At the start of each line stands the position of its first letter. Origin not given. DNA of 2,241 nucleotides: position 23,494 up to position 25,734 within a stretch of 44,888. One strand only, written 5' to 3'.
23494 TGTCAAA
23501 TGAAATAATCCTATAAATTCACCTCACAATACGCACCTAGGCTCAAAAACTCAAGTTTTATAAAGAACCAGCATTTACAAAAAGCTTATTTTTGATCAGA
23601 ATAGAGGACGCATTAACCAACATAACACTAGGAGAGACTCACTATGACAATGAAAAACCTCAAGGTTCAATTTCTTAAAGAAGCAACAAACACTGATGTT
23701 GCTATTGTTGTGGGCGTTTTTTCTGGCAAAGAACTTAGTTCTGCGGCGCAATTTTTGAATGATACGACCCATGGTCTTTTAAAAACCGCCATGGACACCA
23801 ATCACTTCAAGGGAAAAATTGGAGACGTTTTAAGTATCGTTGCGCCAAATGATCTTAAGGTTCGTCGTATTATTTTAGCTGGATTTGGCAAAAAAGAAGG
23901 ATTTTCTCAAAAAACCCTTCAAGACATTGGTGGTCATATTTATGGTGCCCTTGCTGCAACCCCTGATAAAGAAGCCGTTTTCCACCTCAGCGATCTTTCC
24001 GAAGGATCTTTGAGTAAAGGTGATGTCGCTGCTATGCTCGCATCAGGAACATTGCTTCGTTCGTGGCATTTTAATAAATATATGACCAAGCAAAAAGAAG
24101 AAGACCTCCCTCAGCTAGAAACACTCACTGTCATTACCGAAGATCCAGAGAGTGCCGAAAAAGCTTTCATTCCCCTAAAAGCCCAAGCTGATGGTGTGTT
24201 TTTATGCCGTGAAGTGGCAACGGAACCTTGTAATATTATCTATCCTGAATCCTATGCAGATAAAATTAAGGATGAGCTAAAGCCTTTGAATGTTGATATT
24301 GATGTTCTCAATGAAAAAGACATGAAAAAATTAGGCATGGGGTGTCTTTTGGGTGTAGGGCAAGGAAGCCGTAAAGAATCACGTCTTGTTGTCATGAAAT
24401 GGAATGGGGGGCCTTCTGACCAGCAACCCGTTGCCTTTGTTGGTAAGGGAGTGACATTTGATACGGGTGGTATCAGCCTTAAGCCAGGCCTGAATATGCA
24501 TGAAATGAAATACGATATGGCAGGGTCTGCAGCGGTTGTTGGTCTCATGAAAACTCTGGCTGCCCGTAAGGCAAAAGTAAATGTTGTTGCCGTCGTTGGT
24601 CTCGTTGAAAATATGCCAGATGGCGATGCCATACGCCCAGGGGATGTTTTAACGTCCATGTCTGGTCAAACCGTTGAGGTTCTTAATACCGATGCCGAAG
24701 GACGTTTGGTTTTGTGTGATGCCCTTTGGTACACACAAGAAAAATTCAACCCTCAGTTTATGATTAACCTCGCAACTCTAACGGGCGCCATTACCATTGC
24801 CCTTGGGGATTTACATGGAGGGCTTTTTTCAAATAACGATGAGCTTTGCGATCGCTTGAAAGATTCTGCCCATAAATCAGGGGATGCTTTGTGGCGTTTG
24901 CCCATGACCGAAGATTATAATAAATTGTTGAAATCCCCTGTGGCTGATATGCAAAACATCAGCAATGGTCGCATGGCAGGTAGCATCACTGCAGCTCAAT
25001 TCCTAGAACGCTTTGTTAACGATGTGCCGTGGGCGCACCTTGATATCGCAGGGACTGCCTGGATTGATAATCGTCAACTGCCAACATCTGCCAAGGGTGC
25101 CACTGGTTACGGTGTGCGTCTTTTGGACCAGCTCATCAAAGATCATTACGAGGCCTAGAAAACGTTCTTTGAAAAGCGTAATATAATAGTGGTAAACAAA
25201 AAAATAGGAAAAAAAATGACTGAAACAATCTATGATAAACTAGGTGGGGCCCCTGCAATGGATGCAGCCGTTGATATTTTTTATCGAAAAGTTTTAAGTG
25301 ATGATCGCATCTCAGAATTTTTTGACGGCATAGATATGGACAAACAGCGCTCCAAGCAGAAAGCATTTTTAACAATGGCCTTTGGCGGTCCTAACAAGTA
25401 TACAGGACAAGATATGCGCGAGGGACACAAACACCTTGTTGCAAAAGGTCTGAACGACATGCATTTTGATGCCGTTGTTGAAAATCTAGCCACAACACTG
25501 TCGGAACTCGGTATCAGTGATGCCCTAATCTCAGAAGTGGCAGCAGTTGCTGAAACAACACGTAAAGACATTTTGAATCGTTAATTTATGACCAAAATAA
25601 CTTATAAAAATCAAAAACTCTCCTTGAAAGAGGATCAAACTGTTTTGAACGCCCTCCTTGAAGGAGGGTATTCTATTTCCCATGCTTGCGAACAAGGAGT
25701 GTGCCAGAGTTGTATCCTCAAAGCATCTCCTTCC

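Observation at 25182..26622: Truncated haemoglobin and a dedicated Fd-FNR reductase form a coupled cassette wedged between pepA and holC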

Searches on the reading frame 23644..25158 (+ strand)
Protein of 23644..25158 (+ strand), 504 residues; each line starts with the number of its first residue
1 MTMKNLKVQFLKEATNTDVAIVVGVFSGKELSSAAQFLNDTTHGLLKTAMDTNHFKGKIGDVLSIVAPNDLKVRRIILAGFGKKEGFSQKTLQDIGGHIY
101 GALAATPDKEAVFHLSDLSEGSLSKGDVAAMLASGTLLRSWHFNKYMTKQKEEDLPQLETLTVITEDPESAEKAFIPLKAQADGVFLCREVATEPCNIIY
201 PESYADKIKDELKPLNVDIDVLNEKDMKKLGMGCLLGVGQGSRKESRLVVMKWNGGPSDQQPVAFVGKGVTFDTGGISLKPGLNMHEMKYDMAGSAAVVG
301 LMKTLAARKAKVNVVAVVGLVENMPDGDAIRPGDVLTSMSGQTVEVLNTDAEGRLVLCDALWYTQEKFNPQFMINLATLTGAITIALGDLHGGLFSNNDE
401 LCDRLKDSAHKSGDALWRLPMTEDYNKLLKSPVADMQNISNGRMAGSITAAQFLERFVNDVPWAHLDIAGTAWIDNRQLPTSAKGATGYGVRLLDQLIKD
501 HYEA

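Call 3: search_protein_families(library=pfam, proteins=[window:23644-25158:+], max_evalue=0.01)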
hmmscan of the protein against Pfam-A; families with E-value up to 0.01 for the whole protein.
window:23644-25158:+ (504 aa): 2 families
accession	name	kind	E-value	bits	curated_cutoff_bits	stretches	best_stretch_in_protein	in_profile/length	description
PF00883.26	Peptidase_M17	-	1.8e-126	422.1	25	1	187-494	2-309/310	Cytosol aminopeptidase family, catalytic domain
PF02789.23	Peptidase_M17_N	-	2.2e-26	92.7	23.4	1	22-150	1-129/129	Cytosol aminopeptidase family, N-terminal domain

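Call 4: search_protein_families(library=ncbifam, proteins=[window:23644-25158:+], max_evalue=0.01)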
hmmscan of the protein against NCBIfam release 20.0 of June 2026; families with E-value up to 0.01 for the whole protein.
window:23644-25158:+ (504 aa): 13 families
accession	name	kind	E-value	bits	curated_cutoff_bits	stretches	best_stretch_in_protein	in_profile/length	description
NF002077.0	PRK00913.2-4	equivalog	3.4e-203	676.2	471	1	4-503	3-500/501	leucyl aminopeptidase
NF002075.0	PRK00913.2-2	equivalog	2.5e-200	666.6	468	1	13-503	15-501/502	leucyl aminopeptidase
NF002074.0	PRK00913.1-4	equivalog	8.9e-152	506.4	415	1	8-501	5-493/496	leucyl aminopeptidase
NF002083.0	PRK00913.3-5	equivalog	3e-143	478.3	468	1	15-501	12-490/492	leucyl aminopeptidase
NF002073.0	PRK00913.1-2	equivalog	2.2e-140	468.9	432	1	11-500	14-500/505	leucyl aminopeptidase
NF002072.0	PRK00913.1-1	equivalog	3.9e-123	411.7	826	1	19-498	16-492/502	leucyl aminopeptidase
NF002076.0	PRK00913.2-3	equivalog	2.3e-118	396.4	491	1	17-500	14-492/494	leucyl aminopeptidase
NF002082.0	PRK00913.3-4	equivalog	6.5e-110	368.3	552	1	12-500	8-502/504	leucyl aminopeptidase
NF002080.0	PRK00913.3-2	equivalog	7.3e-101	338.2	475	1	178-477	128-428/447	leucyl aminopeptidase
NF002078.0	PRK00913.2-5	equivalog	2.1e-98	330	622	1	20-496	18-492/500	leucyl aminopeptidase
NF002081.0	PRK00913.3-3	equivalog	2.3e-92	310.4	485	1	128-500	103-480/485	leucyl aminopeptidase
NF003450.0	PRK05015.1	equivalog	1.2e-68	231.8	437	1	177-500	99-427/429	aminopeptidase PepB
NF002079.0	PRK00913.3-1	equivalog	5.2e-59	200.2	1013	1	182-496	171-487/496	leucyl aminopeptidase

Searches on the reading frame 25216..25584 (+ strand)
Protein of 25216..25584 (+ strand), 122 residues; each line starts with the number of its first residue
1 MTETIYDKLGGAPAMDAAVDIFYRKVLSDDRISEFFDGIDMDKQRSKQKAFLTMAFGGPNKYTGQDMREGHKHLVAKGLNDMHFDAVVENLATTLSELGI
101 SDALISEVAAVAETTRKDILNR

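Call 3: search_protein_families(library=pfam, proteins=[window:25216-25584:+], max_evalue=0.01)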
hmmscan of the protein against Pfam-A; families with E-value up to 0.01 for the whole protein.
window:25216-25584:+ (122 aa): 2 families
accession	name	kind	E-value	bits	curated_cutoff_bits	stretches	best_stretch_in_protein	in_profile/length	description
PF01152.27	Bac_globin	-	2.7e-19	70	21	1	4-120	1-120/121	Bacterial-like globin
PF11563.14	Protoglobin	-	0.0034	17.8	25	1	12-59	30-78/158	Protoglobin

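Call 4: search_protein_families(library=ncbifam, proteins=[window:25216-25584:+], max_evalue=0.01)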
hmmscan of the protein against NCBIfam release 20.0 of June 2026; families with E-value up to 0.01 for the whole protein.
window:25216-25584:+ (122 aa): 0 families

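Call 14: find_homologous_proteins(query=window:25216-25581:+, max_evalue=0.001)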
Query window:25216-25581:+ (122 aa): 5605 proteins with E <= 0.001 among 5611 candidates; the best 120 are listed.
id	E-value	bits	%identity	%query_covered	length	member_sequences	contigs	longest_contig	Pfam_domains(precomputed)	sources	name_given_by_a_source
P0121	6.5e-73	260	100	100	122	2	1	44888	PF01152.28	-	-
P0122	2.0e-64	233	88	99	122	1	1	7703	PF01152.28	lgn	-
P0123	7.7e-62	224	85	99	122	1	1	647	PF01152.28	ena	-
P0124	3.1e-61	222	84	99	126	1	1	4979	PF01152.28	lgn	-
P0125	7.1e-61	221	83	99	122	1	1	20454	PF01152.28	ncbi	-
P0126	9.2e-61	221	83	99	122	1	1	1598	PF01152.28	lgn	-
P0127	1.8e-60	220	85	99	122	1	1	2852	PF01152.28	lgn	-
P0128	2.5e-60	220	84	99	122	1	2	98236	PF01152.28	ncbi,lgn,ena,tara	tara:strand:- start:67 stop:435 length:369 start_codon:yes stop_codon:yes gene_type:complete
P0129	7.2e-60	218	84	99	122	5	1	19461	PF01152.28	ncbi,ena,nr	ncbi:MAG TPA: group 1 truncated hemoglobin [Holosporales bacterium]|nr:group 1 truncated hemoglobin 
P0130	1.5e-59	217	65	98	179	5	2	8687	PF01152.28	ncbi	-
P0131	1.9e-58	213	83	99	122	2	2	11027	PF01152.28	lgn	-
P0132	1.1e-57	211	68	98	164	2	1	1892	PF01152.28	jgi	-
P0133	4.1e-57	209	76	100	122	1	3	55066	PF01152.28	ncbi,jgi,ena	-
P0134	5.2e-57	209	81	99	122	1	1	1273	PF01152.28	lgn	-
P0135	2.5e-56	207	76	100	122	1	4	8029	PF01152.28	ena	-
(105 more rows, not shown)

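Call 17: find_encoding_contigs(protein=P0129, flank=8000, max_places=3)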
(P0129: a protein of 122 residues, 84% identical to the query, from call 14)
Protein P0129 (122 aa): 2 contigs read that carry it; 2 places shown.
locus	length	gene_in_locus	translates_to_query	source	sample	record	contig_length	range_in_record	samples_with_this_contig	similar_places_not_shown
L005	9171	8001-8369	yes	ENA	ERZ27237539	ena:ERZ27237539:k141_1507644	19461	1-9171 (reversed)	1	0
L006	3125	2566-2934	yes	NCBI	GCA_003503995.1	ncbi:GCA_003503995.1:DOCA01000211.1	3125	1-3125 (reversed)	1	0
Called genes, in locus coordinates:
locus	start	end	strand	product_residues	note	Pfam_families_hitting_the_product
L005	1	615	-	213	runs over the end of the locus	PF13167:GTP-bdg_N, PF16360:GTP-bdg_M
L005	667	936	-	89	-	PF17209:Hfq, PF21979:Hfq_1 (weak)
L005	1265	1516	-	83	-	-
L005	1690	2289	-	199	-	-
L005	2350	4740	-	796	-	PF00989:PAS (faint), PF08448:PAS_4 (faint), PF00512:HisKA, PF02518:HATPase_c, PF00072:Response_reg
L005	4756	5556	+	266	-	PF00106:adh_short, PF01370:Epimerase (faint), PF08659:KR, PF23441:SDR (weak), PF13561:adh_short_C2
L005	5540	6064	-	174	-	-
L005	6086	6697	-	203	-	-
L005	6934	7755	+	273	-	PF01381:HTH_3, PF12844:HTH_19 (weak), PF13413:HTH_25 (weak), PF13443:HTH_26, PF13560:HTH_31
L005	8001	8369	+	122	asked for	PF01152:Bac_globin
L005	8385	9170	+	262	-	?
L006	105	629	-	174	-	-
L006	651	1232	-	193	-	-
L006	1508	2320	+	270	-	PF01381:HTH_3, PF12844:HTH_19 (weak), PF13413:HTH_25 (weak), PF13443:HTH_26, PF13560:HTH_31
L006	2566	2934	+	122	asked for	PF01152:Bac_globin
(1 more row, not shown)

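Call 33: search_solved_structures(query=window:25216-25581:+, max_evalue=0.001, show_alignments=3)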
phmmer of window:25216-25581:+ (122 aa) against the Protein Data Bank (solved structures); distinct sequences matched with E-value up to 0.001: 33.
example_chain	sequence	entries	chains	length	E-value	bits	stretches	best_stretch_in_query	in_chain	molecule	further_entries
2hz2_A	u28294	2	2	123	3.5e-39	136.9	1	4-121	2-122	Cyanoglobin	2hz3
1s69_A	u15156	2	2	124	4e-39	136.7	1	3-121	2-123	Cyanoglobin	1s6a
3aq5_A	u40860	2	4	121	5.3e-39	136.3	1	3-121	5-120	Group 1 truncated hemoglobin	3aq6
1mwb_A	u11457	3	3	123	5.3e-39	136.3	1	4-121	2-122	Cyanoglobin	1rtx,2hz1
3aq9_A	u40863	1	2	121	1.4e-38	135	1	3-121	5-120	Group 1 truncated hemoglobin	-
3aq8_A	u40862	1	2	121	1.4e-38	134.9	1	3-121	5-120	Group 1 truncated hemoglobin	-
3aq7_A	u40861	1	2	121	2e-38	134.5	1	3-121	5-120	Group 1 truncated hemoglobin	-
2ksc_A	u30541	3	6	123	1.5e-33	118.7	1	4-122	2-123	Cyanoglobin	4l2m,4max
1uvx_A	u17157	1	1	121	4e-29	104.5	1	5-121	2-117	GLOBIN LI637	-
1dly_A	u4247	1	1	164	5.9e-29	103.9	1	4-121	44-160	HEMOGLOBIN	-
4xdi_A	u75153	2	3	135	6.9e-28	100.5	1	3-117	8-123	Chlamydomonas reinhardtii THB1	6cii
6bme_A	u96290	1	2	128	1.3e-24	90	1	4-112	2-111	Truncated hemoglobin 4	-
1dlw_A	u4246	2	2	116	3e-22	82.3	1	5-120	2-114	HEMOGLOBIN | MYOGLOBIN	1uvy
5ab8_A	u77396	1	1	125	8.2e-21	77.7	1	4-115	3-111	GROUP 1 TRUNCATED HEMOGLOBIN GLBN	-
1idr_A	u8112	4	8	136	9.8e-21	77.5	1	4-115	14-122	HEMOGLOBIN HBN | Hemoglobin-like protein HbN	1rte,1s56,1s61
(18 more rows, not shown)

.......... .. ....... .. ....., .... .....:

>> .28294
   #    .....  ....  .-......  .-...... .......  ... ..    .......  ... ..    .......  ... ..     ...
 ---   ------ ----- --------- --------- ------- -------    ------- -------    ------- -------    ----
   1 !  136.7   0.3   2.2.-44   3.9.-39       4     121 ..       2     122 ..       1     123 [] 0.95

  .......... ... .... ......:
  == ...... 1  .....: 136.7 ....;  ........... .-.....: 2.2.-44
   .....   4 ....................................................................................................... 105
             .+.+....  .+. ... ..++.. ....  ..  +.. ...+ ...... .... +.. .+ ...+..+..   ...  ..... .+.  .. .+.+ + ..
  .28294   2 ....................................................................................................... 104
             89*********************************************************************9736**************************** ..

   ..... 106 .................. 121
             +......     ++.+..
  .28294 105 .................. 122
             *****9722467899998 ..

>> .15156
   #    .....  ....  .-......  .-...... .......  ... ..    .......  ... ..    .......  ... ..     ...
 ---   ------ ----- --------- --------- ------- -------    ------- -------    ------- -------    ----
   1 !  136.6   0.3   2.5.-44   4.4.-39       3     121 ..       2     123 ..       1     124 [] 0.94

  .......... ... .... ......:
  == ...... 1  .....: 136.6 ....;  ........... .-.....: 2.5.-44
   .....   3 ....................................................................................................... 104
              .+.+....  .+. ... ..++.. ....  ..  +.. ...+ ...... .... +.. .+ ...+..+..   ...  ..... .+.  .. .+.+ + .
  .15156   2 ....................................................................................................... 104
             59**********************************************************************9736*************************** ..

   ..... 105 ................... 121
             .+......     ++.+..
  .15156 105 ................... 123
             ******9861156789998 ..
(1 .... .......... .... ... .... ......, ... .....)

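Call 44: find_related_loci(query=A3, collection=metagenome_contigs, flank=4000)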
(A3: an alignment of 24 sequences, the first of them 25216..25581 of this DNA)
Query A3 (122 aa) in metagenome_contigs; peptide patterns used: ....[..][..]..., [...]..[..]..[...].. (x = any residue, [..] = any of these).
600 stretches matched a pattern (row limit reached: there are more); 572 encode a relative of the query (tblastn E <= 1e-3); the best 80 are kept; 80 distinct loci.
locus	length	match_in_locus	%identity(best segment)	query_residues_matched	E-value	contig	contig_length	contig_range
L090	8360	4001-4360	77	1-120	3e-63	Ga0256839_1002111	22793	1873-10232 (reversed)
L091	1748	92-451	73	3-122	6e-63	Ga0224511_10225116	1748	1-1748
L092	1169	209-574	72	1-122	6e-64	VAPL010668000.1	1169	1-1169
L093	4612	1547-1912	72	1-122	4e-60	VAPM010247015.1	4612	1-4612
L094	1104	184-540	73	4-122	7e-64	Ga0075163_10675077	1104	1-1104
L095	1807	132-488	74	4-122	4e-61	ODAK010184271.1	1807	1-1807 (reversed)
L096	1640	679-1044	70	1-122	2e-61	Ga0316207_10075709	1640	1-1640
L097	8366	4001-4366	70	1-122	2e-59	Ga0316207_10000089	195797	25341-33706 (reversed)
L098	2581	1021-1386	70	1-122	9e-60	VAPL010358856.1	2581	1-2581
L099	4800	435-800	72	1-122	4e-59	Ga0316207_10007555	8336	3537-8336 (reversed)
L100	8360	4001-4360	71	3-122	7e-59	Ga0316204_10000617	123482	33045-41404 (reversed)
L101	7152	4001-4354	75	5-122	7e-59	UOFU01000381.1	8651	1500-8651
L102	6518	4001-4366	70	1-122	4e-58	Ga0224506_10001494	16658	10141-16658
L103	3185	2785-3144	73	3-122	5e-58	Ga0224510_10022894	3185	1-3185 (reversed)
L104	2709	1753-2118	70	1-122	2e-58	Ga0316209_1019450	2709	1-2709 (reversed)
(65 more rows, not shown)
